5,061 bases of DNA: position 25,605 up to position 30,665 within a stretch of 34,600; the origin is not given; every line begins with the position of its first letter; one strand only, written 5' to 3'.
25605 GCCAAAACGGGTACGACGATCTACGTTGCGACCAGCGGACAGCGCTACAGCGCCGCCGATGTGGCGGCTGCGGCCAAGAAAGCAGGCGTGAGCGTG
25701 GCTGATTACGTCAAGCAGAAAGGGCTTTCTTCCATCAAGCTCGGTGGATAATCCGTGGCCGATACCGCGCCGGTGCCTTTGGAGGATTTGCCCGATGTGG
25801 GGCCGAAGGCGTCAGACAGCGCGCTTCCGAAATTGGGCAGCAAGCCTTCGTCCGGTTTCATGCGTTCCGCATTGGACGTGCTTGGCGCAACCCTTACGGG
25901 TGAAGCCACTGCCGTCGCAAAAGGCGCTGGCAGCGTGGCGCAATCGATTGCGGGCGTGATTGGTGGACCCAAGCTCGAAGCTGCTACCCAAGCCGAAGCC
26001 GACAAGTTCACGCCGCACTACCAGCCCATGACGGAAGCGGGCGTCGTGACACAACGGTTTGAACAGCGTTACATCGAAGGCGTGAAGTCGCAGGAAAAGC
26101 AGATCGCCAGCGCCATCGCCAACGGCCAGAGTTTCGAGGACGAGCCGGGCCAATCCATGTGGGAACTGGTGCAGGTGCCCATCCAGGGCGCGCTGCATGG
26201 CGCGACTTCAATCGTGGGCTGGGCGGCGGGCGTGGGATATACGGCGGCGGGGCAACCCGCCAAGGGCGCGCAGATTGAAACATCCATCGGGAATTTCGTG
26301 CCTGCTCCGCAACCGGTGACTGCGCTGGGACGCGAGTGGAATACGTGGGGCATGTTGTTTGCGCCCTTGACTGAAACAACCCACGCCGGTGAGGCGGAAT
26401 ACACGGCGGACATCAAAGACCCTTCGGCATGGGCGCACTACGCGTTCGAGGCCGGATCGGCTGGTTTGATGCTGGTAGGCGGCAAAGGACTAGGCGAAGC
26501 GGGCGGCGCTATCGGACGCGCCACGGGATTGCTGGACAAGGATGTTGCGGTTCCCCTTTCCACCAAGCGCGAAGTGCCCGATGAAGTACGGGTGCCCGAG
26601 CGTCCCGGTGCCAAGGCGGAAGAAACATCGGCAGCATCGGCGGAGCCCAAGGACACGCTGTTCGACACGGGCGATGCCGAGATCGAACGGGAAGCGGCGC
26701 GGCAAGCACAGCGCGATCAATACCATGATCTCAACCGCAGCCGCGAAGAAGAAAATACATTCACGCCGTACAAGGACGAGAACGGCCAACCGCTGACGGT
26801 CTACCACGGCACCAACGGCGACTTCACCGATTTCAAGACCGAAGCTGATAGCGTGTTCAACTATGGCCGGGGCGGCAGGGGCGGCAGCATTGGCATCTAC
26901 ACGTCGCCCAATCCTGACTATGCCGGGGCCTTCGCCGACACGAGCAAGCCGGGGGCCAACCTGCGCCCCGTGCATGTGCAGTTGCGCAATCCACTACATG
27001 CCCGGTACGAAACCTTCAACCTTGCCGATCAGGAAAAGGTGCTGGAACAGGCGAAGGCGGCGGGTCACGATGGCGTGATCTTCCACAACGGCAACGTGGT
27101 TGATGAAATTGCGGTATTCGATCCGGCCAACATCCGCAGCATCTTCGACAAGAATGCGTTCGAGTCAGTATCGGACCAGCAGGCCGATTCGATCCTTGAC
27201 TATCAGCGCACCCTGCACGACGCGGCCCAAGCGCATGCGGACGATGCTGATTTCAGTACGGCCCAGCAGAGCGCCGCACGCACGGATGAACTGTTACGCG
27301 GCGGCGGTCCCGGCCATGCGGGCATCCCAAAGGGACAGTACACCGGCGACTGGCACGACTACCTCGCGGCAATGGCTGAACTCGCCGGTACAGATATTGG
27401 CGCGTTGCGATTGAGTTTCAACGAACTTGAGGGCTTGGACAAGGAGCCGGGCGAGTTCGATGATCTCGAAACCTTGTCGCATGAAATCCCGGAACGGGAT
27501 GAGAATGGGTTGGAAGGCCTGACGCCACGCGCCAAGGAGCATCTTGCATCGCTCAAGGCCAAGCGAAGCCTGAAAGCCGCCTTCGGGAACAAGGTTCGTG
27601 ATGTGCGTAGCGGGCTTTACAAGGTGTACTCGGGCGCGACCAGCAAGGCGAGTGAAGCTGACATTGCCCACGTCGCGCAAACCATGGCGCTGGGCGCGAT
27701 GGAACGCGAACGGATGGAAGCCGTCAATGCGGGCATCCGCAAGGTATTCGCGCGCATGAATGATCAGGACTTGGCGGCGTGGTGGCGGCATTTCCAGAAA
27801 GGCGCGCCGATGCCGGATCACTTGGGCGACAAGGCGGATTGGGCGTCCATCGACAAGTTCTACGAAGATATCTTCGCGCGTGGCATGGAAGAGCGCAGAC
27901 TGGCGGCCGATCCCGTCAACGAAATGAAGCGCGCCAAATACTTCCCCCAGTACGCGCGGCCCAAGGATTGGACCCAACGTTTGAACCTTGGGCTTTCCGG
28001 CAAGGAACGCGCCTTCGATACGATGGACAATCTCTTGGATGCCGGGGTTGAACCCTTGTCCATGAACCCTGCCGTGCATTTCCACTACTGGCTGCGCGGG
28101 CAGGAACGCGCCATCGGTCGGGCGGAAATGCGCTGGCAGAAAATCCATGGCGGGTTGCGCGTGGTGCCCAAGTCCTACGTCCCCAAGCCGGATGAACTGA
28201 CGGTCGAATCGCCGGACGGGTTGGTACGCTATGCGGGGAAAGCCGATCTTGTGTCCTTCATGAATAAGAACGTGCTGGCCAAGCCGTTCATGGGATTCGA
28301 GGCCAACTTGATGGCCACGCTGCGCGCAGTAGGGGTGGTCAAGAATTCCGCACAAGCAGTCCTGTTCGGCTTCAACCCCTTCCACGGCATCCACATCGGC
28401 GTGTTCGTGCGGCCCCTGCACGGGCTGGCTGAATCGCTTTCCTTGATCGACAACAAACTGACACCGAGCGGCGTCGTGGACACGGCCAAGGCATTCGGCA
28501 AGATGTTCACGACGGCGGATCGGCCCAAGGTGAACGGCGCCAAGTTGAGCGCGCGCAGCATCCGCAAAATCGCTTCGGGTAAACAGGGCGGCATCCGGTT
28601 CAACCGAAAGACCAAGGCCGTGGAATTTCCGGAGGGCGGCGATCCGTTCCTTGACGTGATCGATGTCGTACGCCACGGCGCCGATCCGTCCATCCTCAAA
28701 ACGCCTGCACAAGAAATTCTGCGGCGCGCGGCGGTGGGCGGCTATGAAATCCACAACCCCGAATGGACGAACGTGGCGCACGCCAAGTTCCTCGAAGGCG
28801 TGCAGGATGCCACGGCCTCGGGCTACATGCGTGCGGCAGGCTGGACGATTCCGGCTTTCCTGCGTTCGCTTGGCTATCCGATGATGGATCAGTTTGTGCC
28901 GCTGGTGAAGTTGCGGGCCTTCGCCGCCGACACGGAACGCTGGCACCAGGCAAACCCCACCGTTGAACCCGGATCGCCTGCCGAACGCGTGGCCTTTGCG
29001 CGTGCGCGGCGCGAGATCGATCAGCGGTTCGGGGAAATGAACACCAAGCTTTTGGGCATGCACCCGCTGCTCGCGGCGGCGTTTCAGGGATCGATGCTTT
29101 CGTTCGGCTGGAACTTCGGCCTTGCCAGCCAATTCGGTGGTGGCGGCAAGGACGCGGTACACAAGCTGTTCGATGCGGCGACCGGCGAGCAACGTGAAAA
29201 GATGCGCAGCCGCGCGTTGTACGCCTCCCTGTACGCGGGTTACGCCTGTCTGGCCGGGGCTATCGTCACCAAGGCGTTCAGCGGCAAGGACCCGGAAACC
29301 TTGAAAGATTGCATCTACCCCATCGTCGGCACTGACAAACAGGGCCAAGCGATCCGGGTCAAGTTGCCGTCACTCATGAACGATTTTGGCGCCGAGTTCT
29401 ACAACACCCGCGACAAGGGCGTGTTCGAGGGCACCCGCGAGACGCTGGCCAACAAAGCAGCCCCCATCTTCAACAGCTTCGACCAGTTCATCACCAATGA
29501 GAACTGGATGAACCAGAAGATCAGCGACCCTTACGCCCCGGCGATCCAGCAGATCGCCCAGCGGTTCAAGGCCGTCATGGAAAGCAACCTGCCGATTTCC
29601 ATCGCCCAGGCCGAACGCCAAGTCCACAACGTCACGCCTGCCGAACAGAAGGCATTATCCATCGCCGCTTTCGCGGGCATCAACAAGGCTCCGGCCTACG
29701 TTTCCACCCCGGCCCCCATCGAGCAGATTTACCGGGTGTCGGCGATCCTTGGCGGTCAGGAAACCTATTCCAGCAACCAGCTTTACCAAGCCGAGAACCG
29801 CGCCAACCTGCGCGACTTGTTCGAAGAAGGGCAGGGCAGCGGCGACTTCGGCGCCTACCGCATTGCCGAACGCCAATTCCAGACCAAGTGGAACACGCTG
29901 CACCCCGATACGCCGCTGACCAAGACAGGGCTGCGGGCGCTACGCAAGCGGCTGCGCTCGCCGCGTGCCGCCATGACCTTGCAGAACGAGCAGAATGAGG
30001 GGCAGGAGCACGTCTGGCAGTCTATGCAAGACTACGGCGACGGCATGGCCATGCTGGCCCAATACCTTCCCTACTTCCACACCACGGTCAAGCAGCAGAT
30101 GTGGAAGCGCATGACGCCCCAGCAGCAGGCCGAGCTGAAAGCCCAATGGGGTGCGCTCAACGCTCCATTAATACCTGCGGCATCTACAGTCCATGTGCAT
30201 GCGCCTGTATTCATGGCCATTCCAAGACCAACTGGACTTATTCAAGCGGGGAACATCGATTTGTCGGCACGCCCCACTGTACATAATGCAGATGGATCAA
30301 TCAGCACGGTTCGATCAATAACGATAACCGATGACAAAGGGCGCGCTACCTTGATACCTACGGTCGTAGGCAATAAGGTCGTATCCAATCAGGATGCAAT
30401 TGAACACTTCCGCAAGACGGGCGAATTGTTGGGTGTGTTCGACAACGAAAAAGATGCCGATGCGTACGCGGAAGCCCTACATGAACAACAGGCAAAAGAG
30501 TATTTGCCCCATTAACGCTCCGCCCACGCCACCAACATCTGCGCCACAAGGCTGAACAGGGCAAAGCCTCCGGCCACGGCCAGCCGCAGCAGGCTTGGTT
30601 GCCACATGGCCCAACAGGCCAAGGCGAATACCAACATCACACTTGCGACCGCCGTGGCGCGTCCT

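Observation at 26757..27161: ART-PolyVal-like ADP-ribosyltransferase domain embedded in the 1586-aa ejection-type protein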

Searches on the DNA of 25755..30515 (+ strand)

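Call 7: search_dna_similar(query=window:25755-30515:+, collection=phages, mode=near, max_rows=20)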
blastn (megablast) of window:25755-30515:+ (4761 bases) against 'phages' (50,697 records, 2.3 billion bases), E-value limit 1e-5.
No match.

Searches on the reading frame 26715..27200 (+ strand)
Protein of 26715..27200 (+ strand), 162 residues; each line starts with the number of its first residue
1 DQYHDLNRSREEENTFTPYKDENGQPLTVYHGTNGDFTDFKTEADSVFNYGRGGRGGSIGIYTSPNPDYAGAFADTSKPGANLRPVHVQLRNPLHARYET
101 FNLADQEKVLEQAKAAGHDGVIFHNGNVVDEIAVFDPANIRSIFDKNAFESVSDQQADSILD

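Call 18: find_homologous_proteins(query=window:26715-27200:+, max_evalue=0.001)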
Query window:26715-27200:+: 41 candidates shared short words with the query, none scored E <= 0.001.

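Call 36: search_solved_structures(query=A3, max_evalue=10, show_alignments=3)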
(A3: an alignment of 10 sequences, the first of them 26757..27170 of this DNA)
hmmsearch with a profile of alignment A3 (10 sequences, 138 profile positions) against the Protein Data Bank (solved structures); distinct sequences matched with E-value up to 10: 8.
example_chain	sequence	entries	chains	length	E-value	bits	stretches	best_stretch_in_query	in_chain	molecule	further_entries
1x60_A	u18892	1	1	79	0.083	16.1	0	83-119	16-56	Sporulation-specific N-acetylmuramoyl-L-alanine amidase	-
6e3a_A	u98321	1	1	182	0.35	14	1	7-62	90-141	Probable RNA 2'-phosphotransferase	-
6ede_A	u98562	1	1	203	0.43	13.7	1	7-62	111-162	Probable RNA 2'-phosphotransferase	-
4p52_A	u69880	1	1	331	0.43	13.7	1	60-110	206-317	Homoserine kinase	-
4m01_A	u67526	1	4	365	0.8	12.9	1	15-104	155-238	Serine-rich adhesin for platelets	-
2pqf_A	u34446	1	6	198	1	12.5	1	14-63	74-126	Poly [ADP-ribose] polymerase 12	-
4m00_A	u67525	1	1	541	1.2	12.3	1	15-104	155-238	Serine-rich adhesin for platelets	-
6edg_A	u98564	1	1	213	1.8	11.7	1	15-61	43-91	Exotoxin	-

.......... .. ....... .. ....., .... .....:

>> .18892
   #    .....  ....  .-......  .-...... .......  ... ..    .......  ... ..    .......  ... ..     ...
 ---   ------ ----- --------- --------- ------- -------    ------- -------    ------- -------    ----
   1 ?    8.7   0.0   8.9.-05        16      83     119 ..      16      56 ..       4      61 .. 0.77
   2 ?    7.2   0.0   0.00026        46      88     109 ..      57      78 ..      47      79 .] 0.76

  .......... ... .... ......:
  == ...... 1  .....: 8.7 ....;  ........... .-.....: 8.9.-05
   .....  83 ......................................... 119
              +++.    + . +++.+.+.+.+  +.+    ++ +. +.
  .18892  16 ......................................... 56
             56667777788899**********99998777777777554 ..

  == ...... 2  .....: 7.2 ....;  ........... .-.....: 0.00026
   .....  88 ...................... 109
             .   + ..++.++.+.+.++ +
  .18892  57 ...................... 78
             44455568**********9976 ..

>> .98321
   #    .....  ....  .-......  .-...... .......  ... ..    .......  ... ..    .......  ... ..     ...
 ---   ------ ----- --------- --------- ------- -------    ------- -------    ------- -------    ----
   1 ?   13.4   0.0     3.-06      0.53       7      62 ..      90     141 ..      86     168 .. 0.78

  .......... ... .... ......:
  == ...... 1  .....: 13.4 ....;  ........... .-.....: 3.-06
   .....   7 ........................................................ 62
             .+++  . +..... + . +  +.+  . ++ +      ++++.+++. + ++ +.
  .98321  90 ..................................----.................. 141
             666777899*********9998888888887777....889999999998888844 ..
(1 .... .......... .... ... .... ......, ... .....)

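Call 44: predict_structure(alignment_id=A3)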
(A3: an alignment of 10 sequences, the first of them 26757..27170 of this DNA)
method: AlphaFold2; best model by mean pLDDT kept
length: 138 residues; sequences in the alignment: 10
mean_pLDDT: 73.0   pTM: 0.71
mean pLDDT of the five models: 73.0, 72.5, 71.9, 69.5, 64.2
residues with pLDDT >= 90: 12; 70-90: 81; 50-70: 28; < 50: 17
segments of 3 or more residues with pLDDT < 50: 30-42
pLDDT, mean of each block of 10 residues (from residue 1): 73 82 55 40 70 83 76 87 70 85 91 83 74 49
secondary structure, 60 per line:
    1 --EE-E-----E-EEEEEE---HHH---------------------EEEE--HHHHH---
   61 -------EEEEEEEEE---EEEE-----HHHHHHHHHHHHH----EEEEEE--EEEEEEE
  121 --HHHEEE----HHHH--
elements in order: E14-19 E47-50 H53-57 E68-76 E80-83 H89-101 E106-111 E114-120 E126-128 H133-136

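Call 46: fold_search(model_id=the predicted structure, library=pdb)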
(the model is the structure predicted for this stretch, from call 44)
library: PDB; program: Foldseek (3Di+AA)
matches with E <= 10: 380; with E <= 0.001: 0
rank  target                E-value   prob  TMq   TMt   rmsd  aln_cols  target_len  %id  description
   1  4krs_B                6.1e-03  0.99  0.48  0.34   4.7       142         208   14  Tankyrase-1 complexed with small molecule inhibitor (released 2013-08-28)
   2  4bj9_B                7.9e-03  0.99  0.49  0.34   6.1       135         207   13  Crystal structure of human tankyrase 2 in complex with EB-47 (released 2013-12-11)
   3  3p0n_A                7.9e-03  0.99  0.50  0.35   6.1       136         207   16  Human Tankyrase 2 - Catalytic PARP domain in complex with an inhibitor (released 2010-10-20)
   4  7kkp_B                7.9e-03  0.99  0.46  0.33   5.3       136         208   15  Structure of the catalytic domain of tankyrase 1 in complex with niraparib (released 2021-01-06)
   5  3udd_B                7.9e-03  0.99  0.44  0.31   5.3       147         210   14  Tankyrase-1 in complex with small molecule inhibitor (released 2012-02-01)
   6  4buu_A                8.4e-03  0.99  0.48  0.34   5.2       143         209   15  Crystal structure of human tankyrase 2 in complex with (4-(4-oxo-3,4- dihydroquinazolin-2-yl)phenyl)methanesulfonamide (released 2013-10-30)
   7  8x5j_B                8.4e-03  0.98  0.42  0.29   6.8       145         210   13  The Crystal Structure of PARP5A from Biortus. (released 2023-12-27)
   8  4uvs_A                9.5e-03  0.98  0.47  0.33   5.7       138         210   17  Crystal structure of human tankyrase 2 in complex with 5-amino-3- pentyl-1,2-dihydroisoquinolin-1-one (released 2015-07-29)
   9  4pns_B                1.0e-02  0.99  0.46  0.33   5.6       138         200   14  Crystal Structure of human Tankyrase 2 in complex with INH2BP. (released 2014-10-15)
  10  4pnt_D                1.1e-02  0.97  0.42  0.32   6.3       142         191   12  Crystal Structure of human Tankyrase 2 in complex with 1,5-IQD. (released 2014-10-15)
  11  6tx3_B                1.2e-02  0.99  0.51  0.31   5.1       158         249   13  HPF1 bound to catalytic fragment of PARP2 (released 2020-02-19)
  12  5ebt_D                1.2e-02  0.98  0.47  0.34   5.3       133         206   15  Tankyrase 1 with Phthalazinone 2 (released 2016-03-02)
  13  4pnn_D                1.2e-02  0.97  0.43  0.32   6.2       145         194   12  Crystal Structure of human Tankyrase 2 in complex with 4HQN. (released 2014-10-15)
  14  4tjw_D                1.2e-02  0.97  0.43  0.32   6.2       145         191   12  Crystal Structure of human Tankyrase 2 in complex with PJ-34. (released 2014-10-15)
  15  3kr8_A                1.3e-02  0.99  0.48  0.34   5.2       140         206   14  Human tankyrase 2 - catalytic PARP domain in complex with an inhibitor XAV939 (released 2009-12-15)
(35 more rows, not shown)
